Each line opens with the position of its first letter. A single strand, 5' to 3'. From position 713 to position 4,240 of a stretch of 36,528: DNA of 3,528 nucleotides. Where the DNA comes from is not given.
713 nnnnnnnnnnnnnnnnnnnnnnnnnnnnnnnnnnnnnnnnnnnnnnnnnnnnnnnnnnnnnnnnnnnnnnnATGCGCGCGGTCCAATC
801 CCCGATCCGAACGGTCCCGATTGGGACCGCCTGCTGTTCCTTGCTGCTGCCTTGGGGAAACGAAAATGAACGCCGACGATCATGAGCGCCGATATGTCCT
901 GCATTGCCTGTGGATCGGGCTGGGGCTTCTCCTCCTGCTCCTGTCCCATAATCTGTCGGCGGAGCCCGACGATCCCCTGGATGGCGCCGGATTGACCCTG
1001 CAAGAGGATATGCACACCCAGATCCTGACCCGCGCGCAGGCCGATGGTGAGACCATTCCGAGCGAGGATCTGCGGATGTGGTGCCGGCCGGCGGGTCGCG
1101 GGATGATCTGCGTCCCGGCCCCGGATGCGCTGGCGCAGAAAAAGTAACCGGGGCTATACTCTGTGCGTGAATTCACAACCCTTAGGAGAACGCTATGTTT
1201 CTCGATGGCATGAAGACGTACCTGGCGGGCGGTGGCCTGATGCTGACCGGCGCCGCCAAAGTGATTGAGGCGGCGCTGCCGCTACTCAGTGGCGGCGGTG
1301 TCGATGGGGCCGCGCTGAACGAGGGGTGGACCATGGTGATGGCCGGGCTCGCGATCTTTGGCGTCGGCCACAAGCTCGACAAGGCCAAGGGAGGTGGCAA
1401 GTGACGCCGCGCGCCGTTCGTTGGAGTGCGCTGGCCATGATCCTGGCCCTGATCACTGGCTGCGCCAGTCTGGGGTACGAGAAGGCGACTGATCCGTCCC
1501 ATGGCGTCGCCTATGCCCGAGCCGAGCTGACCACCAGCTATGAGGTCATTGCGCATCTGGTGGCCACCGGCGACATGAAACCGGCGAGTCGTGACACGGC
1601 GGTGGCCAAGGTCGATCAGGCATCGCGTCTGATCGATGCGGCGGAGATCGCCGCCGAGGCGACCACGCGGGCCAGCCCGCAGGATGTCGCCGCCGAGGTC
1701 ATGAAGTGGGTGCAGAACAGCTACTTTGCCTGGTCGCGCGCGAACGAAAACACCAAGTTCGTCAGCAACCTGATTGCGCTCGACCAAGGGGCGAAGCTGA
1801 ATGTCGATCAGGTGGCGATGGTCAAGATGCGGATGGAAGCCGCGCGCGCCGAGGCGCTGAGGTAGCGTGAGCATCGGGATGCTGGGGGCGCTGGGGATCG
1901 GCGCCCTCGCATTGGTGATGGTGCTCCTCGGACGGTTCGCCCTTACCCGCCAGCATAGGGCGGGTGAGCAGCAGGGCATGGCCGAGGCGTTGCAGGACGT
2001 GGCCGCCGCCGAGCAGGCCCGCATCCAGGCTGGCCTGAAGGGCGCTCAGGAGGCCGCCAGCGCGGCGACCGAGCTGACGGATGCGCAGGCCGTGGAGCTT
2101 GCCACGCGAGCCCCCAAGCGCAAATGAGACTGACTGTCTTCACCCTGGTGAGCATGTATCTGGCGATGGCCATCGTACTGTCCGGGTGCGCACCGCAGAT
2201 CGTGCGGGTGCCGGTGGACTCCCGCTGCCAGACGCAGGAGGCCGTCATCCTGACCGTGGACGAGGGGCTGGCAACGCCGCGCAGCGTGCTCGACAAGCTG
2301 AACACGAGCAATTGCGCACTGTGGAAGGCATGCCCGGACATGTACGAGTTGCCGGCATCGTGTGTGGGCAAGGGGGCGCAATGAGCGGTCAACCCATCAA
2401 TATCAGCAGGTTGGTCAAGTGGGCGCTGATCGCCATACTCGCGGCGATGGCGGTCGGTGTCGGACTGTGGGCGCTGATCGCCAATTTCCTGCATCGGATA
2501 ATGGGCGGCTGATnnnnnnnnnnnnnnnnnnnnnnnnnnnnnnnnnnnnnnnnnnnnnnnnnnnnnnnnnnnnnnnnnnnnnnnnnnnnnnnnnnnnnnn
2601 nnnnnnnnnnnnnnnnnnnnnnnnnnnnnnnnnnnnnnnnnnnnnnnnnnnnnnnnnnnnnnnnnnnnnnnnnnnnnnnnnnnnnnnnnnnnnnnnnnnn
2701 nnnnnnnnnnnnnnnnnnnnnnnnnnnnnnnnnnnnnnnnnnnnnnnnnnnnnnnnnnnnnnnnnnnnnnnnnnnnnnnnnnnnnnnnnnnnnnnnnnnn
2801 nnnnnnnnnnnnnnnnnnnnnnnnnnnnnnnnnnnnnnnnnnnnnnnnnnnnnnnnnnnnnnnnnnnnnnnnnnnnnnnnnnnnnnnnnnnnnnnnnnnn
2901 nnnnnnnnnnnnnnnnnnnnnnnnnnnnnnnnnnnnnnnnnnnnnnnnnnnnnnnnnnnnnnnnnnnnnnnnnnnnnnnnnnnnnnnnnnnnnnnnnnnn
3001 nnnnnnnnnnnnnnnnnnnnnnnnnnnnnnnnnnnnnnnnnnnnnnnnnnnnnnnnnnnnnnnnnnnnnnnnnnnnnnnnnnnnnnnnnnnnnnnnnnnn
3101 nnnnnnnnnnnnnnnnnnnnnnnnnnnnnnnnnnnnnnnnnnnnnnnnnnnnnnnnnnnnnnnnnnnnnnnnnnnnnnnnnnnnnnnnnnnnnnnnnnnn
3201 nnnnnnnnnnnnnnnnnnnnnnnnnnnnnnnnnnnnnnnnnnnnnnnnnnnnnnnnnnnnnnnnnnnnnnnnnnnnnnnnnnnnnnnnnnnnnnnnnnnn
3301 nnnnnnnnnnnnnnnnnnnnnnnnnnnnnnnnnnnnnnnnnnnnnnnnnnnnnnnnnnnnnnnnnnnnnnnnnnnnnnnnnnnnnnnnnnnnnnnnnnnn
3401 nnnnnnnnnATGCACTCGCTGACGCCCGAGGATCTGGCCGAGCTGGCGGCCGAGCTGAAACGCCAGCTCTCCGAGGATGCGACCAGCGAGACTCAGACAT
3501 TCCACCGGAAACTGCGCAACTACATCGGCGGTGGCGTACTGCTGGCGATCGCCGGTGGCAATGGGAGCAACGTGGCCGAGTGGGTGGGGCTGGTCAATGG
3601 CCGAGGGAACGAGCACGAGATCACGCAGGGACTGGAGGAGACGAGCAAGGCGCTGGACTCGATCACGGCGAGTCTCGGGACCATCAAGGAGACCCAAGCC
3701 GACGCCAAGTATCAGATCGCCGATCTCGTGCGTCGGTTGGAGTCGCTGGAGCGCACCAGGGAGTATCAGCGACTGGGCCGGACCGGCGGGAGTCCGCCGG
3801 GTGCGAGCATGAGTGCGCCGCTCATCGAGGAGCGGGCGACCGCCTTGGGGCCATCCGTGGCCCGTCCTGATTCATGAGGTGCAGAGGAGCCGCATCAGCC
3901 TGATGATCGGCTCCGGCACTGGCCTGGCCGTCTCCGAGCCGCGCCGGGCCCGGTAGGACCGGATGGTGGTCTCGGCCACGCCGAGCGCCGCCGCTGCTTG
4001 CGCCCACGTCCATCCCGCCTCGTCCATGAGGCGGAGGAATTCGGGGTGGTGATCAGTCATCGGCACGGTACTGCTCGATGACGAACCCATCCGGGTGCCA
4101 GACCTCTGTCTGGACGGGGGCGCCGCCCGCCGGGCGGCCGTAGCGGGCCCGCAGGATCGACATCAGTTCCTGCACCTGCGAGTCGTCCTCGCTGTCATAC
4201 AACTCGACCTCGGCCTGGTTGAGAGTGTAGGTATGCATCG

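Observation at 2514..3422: Lipid-anchored, trypsin-specificity S1 protease zymogen at the end of a phage lysis cassette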

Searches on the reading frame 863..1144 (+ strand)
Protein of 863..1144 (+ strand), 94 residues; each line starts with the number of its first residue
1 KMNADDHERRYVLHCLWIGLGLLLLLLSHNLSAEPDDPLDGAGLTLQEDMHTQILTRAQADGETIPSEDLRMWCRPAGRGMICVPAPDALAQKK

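Call 44: search_protein_families(library=ncbifam, proteins=[window:863-1144:+], max_evalue=0.01)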
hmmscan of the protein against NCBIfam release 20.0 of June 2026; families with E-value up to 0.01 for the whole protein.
window:863-1144:+ (94 aa): 0 families

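Call 68: search_protein_families(library=padloc, proteins=[window:863-1144:+], max_evalue=0.01)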
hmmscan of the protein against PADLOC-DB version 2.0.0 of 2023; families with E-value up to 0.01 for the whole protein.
window:863-1144:+ (94 aa): 0 families

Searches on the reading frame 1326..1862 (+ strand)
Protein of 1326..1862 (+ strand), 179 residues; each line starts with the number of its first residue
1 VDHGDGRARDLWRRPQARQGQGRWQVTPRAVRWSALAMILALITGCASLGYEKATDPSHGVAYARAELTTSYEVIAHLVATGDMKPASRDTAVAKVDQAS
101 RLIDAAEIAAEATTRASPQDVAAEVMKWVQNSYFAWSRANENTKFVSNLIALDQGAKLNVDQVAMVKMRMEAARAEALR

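Call 3: search_protein_families(library=pfam, proteins=[window:1326-1862:+], max_evalue=0.01)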
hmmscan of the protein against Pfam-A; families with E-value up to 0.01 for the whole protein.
window:1326-1862:+ (179 aa): 0 families

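Call 4: search_protein_families(library=phrogs, proteins=[window:1326-1862:+], max_evalue=0.01)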
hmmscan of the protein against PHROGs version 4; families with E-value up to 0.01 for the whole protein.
window:1326-1862:+ (179 aa): 0 families

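Call 44: search_protein_families(library=ncbifam, proteins=[window:1401-1862:+], max_evalue=0.01)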
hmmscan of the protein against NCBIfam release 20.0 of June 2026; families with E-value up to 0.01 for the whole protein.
window:1401-1862:+ (154 aa): 1 family
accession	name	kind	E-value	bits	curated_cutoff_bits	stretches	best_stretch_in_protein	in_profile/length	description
NF006055.0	PRK08203.1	equivalog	0.0088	14.6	532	0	37-127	23-114/455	8-oxoguanine deaminase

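Call 48: find_homologous_proteins(query=window:1401-1862:+, max_evalue=0.001)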
Query window:1401-1862:+ (154 aa): 2 proteins with E <= 0.001 among 557 candidates.
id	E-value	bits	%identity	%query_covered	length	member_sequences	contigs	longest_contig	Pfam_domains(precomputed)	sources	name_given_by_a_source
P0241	1.7e-82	292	100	92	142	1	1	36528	-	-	-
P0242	6.0e-66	239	77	96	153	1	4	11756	-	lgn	-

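Call 68: search_protein_families(library=padloc, proteins=[window:1401-1862:+], max_evalue=0.01)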
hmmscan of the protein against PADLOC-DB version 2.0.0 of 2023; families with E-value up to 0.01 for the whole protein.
window:1401-1862:+ (154 aa): 0 families

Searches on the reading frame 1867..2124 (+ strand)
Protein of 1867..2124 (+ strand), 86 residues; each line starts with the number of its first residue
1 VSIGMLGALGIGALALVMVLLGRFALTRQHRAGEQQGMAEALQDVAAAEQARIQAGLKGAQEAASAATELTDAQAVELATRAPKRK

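Call 3: search_protein_families(library=pfam, proteins=[window:1867-2124:+], max_evalue=0.01)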
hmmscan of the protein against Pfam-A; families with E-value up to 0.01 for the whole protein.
window:1867-2124:+ (86 aa): 1 family
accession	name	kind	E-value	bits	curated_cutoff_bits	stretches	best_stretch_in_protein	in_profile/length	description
PF07201.16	HrpJ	-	0.0054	17.5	25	1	18-74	85-139/166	HrpJ-like domain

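Call 4: search_protein_families(library=phrogs, proteins=[window:1867-2124:+], max_evalue=0.01)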
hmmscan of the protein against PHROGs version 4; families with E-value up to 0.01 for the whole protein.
window:1867-2124:+ (86 aa): 0 families

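Call 44: search_protein_families(library=ncbifam, proteins=[window:1867-2124:+], max_evalue=0.01)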
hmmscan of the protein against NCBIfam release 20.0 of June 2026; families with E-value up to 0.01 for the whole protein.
window:1867-2124:+ (86 aa): 0 families

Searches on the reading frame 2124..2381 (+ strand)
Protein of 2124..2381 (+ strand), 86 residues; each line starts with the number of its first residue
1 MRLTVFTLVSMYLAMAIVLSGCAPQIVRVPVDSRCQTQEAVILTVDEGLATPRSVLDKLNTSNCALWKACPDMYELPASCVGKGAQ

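Call 3: search_protein_families(library=pfam, proteins=[window:2124-2381:+], max_evalue=0.01)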
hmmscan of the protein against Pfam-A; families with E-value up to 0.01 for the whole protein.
window:2124-2381:+ (86 aa): 0 families

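Call 4: search_protein_families(library=phrogs, proteins=[window:2124-2381:+], max_evalue=0.01)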
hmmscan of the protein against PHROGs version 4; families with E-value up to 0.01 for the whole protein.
window:2124-2381:+ (86 aa): 1 family
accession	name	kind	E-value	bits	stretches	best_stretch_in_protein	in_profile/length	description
phrog_20679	-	unknown function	0.004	17.8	1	4-54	2-48/49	-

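Call 44: search_protein_families(library=ncbifam, proteins=[window:2124-2381:+], max_evalue=0.01)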
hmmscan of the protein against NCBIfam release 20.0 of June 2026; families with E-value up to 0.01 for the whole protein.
window:2124-2381:+ (86 aa): 1 family
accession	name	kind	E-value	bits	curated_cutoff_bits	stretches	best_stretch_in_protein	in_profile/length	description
NF038104.1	lipo_NF038104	hypoth_equivalog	0.0027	17.4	50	1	7-34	5-33/63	NF038104 family lipoprotein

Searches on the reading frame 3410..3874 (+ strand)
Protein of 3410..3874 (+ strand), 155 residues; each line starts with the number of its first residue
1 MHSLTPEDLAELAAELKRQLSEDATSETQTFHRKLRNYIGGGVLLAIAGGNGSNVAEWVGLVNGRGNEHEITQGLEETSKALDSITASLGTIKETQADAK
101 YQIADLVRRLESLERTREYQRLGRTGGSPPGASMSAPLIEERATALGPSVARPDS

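Call 3: search_protein_families(library=pfam, proteins=[window:3410-3874:+], max_evalue=0.01)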
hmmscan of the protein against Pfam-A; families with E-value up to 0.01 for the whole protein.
window:3410-3874:+ (155 aa): 0 families

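Call 4: search_protein_families(library=phrogs, proteins=[window:3410-3874:+], max_evalue=0.01)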
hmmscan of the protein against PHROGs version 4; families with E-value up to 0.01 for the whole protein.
window:3410-3874:+ (155 aa): 1 family
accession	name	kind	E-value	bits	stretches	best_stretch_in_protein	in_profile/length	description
phrog_5225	-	unknown function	0.0029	18.9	1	69-117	17-66/92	-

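Call 44: search_protein_families(library=ncbifam, proteins=[window:3410-3874:+], max_evalue=0.01)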
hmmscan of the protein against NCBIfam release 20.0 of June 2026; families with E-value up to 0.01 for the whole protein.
window:3410-3874:+ (155 aa): 0 families

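Call 68: search_protein_families(library=padloc, proteins=[window:3410-3874:+], max_evalue=0.01)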
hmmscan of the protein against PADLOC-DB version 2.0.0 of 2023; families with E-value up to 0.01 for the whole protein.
window:3410-3874:+ (155 aa): 0 families

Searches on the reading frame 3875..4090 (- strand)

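Call 28: search_protein_families(library=pfam, proteins=[window:3875-4090:-], max_evalue=0.01)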
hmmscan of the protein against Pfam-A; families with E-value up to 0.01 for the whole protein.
window:3875-4090:- (72 aa): 6 families
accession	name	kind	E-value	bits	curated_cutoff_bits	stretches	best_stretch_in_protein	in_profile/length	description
PF13384.12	HTH_23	-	7.7e-06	26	24.6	1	18-49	10-40/50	Homeodomain-like domain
PF13551.12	HTH_29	-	0.00045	20.7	28.1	1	19-49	5-35/64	Winged helix-turn helix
PF08281.18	Sigma70_r4_2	-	0.00078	19.5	25.7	1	21-49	21-49/54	Sigma-70, region 4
PF01381.28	HTH_3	-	0.0023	18.4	23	1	21-46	4-29/55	Helix-turn-helix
PF13518.12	HTH_28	-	0.0043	17.6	25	1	19-49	6-35/52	Helix-turn-helix domain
PF13560.12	HTH_31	-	0.0064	17.2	27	0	20-71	8-56/64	Helix-turn-helix domain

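Call 68: search_protein_families(library=padloc, proteins=[window:3875-4090:-], max_evalue=0.01)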
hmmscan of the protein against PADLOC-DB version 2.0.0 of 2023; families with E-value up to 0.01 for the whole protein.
window:3875-4090:- (72 aa): 0 families
